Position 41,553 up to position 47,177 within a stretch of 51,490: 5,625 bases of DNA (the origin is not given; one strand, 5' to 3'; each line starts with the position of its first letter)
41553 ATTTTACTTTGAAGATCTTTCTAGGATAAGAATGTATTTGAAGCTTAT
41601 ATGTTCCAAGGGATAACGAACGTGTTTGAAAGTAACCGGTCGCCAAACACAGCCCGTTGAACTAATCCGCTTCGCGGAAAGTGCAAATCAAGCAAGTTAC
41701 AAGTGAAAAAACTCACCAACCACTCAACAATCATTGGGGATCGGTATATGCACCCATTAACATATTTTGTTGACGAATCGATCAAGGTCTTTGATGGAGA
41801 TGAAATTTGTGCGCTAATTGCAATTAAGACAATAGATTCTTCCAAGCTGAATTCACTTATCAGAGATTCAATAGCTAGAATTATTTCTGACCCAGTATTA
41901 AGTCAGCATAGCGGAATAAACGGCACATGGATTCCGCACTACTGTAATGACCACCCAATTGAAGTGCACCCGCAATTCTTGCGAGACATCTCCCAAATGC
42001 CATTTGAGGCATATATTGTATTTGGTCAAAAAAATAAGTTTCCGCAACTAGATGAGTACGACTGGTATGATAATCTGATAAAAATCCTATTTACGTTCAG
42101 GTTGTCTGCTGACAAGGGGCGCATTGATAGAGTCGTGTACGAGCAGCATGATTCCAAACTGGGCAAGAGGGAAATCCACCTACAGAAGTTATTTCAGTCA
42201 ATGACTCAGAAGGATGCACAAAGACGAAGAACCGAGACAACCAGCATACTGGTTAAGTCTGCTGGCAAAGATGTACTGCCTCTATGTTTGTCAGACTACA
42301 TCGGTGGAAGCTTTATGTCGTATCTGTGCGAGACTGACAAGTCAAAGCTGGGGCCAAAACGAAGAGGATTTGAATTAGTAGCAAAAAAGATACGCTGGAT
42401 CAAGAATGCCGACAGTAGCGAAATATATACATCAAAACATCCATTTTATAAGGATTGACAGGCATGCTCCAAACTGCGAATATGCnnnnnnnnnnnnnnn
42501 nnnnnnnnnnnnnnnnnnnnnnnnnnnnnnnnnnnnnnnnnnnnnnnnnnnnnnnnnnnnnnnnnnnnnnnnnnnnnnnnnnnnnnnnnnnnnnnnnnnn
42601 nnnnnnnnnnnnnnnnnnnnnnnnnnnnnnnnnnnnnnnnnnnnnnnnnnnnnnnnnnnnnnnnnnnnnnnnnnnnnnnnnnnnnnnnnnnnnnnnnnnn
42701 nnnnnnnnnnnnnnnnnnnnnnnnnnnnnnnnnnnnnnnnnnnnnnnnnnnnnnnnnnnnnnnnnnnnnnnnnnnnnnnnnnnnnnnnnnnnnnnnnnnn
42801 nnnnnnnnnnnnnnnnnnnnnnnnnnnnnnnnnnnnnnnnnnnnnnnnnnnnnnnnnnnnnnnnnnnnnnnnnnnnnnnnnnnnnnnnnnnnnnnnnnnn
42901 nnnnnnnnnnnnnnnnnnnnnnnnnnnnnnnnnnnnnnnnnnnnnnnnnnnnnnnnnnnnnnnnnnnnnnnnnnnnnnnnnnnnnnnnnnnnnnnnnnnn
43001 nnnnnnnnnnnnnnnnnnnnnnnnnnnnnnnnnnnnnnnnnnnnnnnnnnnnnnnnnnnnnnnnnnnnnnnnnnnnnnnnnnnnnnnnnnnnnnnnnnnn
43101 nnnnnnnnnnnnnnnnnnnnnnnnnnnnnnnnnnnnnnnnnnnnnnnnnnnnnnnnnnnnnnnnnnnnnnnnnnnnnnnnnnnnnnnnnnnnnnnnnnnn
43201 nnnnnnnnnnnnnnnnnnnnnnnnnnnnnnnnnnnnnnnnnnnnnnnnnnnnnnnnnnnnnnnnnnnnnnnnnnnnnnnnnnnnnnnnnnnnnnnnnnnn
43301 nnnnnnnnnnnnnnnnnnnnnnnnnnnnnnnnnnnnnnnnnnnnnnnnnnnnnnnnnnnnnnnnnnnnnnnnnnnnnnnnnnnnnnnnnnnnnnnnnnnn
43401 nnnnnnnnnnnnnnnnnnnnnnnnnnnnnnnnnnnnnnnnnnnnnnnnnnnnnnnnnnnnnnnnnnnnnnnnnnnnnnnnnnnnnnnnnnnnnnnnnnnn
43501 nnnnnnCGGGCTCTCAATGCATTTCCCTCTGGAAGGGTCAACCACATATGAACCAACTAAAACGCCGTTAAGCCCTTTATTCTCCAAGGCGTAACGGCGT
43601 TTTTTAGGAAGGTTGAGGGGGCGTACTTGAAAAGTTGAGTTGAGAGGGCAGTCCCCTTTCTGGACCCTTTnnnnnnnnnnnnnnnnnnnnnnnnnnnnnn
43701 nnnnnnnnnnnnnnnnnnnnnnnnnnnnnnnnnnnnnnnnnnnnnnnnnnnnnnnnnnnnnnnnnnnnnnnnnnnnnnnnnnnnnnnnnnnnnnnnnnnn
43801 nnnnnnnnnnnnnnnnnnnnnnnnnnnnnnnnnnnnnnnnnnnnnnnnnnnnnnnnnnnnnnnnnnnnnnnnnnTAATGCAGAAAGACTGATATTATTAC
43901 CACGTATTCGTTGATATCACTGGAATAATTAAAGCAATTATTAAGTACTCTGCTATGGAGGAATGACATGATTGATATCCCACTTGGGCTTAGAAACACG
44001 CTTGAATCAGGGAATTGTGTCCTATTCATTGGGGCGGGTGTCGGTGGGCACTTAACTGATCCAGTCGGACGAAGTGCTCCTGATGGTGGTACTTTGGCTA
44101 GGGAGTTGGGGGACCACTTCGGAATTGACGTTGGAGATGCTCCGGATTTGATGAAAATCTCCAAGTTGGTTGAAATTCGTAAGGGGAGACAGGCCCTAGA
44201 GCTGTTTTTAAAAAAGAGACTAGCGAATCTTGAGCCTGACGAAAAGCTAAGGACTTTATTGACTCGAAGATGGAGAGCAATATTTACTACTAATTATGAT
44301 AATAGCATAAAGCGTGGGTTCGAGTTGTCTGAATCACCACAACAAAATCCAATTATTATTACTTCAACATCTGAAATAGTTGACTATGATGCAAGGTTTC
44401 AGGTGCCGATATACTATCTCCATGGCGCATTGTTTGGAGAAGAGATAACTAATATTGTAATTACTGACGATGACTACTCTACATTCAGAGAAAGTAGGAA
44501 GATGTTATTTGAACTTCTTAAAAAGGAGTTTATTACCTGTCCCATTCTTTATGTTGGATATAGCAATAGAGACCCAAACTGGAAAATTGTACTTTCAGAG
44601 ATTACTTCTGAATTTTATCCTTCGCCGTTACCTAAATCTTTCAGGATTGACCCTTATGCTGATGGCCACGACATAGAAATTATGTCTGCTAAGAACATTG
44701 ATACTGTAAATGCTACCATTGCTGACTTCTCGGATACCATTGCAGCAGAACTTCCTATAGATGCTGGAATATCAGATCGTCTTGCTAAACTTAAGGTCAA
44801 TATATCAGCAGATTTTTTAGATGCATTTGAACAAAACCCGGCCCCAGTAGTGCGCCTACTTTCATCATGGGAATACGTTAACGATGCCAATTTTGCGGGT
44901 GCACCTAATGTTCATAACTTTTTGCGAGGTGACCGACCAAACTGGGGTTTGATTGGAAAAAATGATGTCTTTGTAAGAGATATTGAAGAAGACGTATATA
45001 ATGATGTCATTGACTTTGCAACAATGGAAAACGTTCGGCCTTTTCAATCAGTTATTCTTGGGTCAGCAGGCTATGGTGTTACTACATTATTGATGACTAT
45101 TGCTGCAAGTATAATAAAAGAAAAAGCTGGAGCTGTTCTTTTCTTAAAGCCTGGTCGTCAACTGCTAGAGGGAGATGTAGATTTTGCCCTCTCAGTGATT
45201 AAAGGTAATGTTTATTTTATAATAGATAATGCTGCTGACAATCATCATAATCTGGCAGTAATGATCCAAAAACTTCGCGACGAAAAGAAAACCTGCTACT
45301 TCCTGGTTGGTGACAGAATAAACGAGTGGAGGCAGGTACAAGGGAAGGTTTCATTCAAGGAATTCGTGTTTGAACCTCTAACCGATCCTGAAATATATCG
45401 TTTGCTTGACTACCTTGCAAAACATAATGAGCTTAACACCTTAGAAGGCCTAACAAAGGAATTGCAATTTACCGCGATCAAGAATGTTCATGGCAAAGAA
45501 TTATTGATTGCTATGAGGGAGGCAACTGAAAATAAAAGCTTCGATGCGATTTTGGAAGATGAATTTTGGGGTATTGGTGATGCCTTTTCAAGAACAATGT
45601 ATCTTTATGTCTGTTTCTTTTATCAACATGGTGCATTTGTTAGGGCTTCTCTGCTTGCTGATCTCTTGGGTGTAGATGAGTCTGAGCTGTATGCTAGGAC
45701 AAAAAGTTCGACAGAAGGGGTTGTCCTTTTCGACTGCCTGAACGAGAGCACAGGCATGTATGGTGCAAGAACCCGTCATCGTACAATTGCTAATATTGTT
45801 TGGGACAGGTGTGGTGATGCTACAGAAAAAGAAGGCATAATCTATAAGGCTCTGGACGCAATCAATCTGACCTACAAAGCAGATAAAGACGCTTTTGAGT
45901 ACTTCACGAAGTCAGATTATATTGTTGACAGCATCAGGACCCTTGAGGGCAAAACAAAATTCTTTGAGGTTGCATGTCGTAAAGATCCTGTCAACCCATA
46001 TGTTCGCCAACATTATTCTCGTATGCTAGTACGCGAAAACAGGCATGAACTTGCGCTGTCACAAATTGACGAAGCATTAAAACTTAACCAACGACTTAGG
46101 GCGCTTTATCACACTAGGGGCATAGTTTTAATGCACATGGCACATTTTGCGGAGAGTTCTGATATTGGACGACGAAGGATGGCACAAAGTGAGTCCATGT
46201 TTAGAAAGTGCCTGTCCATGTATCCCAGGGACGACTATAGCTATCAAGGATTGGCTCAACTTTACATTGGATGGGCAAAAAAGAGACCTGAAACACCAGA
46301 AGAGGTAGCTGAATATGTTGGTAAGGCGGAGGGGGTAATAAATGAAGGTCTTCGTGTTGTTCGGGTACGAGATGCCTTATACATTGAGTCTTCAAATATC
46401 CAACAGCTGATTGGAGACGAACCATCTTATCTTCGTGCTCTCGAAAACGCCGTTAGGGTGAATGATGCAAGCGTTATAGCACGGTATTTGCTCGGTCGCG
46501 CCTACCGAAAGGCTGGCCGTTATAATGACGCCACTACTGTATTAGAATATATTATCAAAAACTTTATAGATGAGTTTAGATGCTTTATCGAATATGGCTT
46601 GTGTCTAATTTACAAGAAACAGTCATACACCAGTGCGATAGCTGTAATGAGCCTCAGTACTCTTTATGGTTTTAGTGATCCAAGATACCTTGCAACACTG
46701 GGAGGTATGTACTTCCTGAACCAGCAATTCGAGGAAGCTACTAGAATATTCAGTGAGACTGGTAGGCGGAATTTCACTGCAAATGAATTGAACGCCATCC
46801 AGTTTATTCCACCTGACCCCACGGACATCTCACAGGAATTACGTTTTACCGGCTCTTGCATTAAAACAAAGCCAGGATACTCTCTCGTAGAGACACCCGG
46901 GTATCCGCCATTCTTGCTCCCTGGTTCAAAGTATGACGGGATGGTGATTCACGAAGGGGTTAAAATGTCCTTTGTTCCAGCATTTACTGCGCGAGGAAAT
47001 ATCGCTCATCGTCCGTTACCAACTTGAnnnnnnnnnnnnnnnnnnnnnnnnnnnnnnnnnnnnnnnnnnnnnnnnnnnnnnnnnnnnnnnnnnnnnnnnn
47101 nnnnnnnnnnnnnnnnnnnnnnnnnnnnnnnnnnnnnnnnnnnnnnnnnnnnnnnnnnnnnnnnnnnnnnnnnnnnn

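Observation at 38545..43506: AT-rich four-gene cassette: NTPase-PIG-L deacetylase, 1-TM protein, DUF3800-like protein and retron-type RT (candidate undescribed defence system)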

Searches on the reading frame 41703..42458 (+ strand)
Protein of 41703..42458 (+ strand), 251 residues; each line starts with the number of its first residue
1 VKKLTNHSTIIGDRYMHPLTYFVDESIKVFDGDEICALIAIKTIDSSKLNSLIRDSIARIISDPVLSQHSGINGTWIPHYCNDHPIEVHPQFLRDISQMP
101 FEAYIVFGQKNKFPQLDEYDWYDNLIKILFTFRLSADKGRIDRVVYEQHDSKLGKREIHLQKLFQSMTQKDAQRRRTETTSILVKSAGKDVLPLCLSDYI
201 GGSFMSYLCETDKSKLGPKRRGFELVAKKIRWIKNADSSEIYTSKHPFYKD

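Call 3: search_protein_families(library=pfam, proteins=[window:41703-42458:+], max_evalue=0.1)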
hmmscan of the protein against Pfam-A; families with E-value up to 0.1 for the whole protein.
window:41703-42458:+ (251 aa): 0 families

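Call 4: search_protein_families(library=padloc, proteins=[window:41703-42458:+], max_evalue=0.1)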
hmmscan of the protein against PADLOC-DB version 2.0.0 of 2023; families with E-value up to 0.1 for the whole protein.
window:41703-42458:+ (251 aa): 4 families
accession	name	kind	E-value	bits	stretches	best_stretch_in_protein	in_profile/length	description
PDLC02917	DUF3800_VII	-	4.8e-18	63.4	1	20-244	6-222/233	-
PDLC02957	RT-DUF3800_VII-A1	-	1.3e-17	61.7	1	16-249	350-575/577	single gene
PDLC02958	RT-DUF3800_VII-A1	-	7.7e-17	59.1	1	16-249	348-573/575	single gene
PDLC02918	DUF626_VIII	-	0.0004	17.7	1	88-240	327-465/474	-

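Call 6: search_protein_families(library=ncbifam, proteins=[window:41703-42458:+], max_evalue=0.1)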
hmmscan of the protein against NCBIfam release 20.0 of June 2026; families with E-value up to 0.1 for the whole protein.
window:41703-42458:+ (251 aa): 0 families

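Call 49: search_protein_representatives(protein=window:41703-42458:+)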
Query: 251 residues. Proteins with E-value up to 0.001 (for the whole library): 45; up to 1e-10: 15; up to 1e-30: 2. The best 45 are listed.
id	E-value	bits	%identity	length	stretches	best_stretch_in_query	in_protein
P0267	1.6e-80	286.7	53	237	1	16-249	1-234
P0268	1.7e-31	126.1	35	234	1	21-248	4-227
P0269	3.8e-29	118.4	44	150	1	99-250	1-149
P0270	3.8e-21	92.2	32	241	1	22-248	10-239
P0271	1.7e-17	80.3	32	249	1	23-249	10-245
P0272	9.5e-16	74.6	37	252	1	18-248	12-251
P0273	4.8e-15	72.3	32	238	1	46-248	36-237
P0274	5.5e-14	68.8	30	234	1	20-248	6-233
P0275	6.3e-14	68.6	32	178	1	87-248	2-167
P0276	1.0e-13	67.9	30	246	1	34-248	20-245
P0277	2.4e-11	60.1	27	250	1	16-248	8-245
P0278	2.8e-11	59.9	29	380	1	36-248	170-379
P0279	7.8e-11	58.5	70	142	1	15-61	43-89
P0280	8.5e-11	58.3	32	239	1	52-247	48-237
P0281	9.6e-11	58.2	28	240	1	21-248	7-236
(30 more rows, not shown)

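Call 65: search_dna_similar(query=window:41748-42458:+, collection=plasmids, mode=protein, max_evalue=0.001, max_rows=20)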
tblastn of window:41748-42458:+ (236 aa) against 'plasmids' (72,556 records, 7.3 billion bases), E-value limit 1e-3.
No match.

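Call 103: search_protein_families(library=phrogs, proteins=[window:41748-42458:+], max_evalue=0.001)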
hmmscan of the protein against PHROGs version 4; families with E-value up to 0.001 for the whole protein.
window:41748-42458:+ (236 aa): 0 families

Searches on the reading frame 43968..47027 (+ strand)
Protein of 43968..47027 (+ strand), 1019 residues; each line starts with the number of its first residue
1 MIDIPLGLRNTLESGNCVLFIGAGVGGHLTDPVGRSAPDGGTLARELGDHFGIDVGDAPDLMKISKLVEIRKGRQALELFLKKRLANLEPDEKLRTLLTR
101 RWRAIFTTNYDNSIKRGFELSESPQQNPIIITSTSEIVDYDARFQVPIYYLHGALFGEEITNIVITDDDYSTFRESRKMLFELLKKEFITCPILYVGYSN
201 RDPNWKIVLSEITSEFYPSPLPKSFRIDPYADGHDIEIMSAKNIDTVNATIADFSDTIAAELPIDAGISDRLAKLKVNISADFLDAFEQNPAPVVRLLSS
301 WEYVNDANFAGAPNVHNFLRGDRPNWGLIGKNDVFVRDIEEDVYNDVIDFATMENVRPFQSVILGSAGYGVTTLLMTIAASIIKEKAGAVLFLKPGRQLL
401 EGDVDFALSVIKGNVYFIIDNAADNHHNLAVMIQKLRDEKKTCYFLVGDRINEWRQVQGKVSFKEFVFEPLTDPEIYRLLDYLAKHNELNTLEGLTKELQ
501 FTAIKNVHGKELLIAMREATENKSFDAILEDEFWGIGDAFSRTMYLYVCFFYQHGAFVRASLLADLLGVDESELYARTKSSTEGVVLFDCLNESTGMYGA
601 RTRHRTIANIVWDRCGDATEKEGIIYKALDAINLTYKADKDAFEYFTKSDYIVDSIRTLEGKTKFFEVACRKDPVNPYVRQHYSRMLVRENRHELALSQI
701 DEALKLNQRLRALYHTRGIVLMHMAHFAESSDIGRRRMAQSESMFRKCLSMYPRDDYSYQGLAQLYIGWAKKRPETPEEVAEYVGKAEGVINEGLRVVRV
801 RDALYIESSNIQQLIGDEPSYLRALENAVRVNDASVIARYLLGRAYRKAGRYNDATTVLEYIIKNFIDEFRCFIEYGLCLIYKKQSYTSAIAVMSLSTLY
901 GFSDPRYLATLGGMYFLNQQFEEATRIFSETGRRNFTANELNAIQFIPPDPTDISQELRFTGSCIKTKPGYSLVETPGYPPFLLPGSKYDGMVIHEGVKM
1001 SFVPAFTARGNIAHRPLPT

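Call 4: search_protein_families(library=padloc, proteins=[window:43968-47027:+], max_evalue=0.1)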
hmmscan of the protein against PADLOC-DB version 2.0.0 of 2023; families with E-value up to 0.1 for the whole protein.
window:43968-47027:+ (1019 aa): 10 families
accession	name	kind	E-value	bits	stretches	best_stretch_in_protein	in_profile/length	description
PDLC00407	ThsA1|ThsA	-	2e-22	77.5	1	10-216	15-212/478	STALD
PDLC00409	ThsA1|ThsA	-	4.5e-18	63.5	1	11-214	17-211/242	STALD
PDLC04968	PDC-S25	-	1.9e-14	51.6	1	77-214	108-243/517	-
PDLC04967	PDC-S25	-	8.6e-09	32.9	1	97-216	142-255/528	-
PDLC02184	Dsr2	-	3.9e-06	23.2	1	60-204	74-213/1222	-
PDLC03856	LmuA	-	3.1e-05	21.3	1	97-210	110-215/433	-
PDLC00412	ThsA1|ThsA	-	0.0024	15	1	173-214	3-44/314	STALD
PDLC02419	Aga_SIR2-PNTD1-PNTD2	-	0.0055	13.5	1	98-211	115-224/558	Class I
PDLC01171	TPR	-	0.034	11.1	0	871-941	142-214/504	TPR repeats containing protein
PDLC02401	Aga_SIR2-PNTD1-PNTD2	-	0.042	10.6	1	99-211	90-197/524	Class I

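Call 6: search_protein_families(library=ncbifam, proteins=[window:43968-47027:+], max_evalue=0.1)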
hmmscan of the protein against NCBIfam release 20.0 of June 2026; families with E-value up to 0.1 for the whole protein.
window:43968-47027:+ (1019 aa): 6 families
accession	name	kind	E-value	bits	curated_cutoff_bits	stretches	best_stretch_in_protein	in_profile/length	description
NF040959.1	MamA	equivalog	1.1e-10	41.3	200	1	799-895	34-129/204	magnetosome protein MamA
NF041819.1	Dsr2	equivalog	6.5e-06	24.4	1400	1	60-204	69-208/1215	anti-phage defense-associated sirtuin Dsr2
NF047371.1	FlcA_CTERM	equivalog_domain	1e-05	24.2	300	1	844-918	163-238/646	periplasmic flagellar collar protein FlcA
TIGR02917.1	PEP_TPR_lipo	equivalog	0.0013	16.7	312.2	1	825-928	45-148/899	XrtA/PEP-CTERM system TPR-repeat protein PrsT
TIGR00990.1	3a0801s09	subfamily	0.002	16.9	757.25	1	664-767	454-553/615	mitochondrial import receptor subunit TOM70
TIGR00540.1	TPR_hemY_coli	hypoth_equivalog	0.064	12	142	0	844-929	269-350/385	heme biosynthesis-associated TPR protein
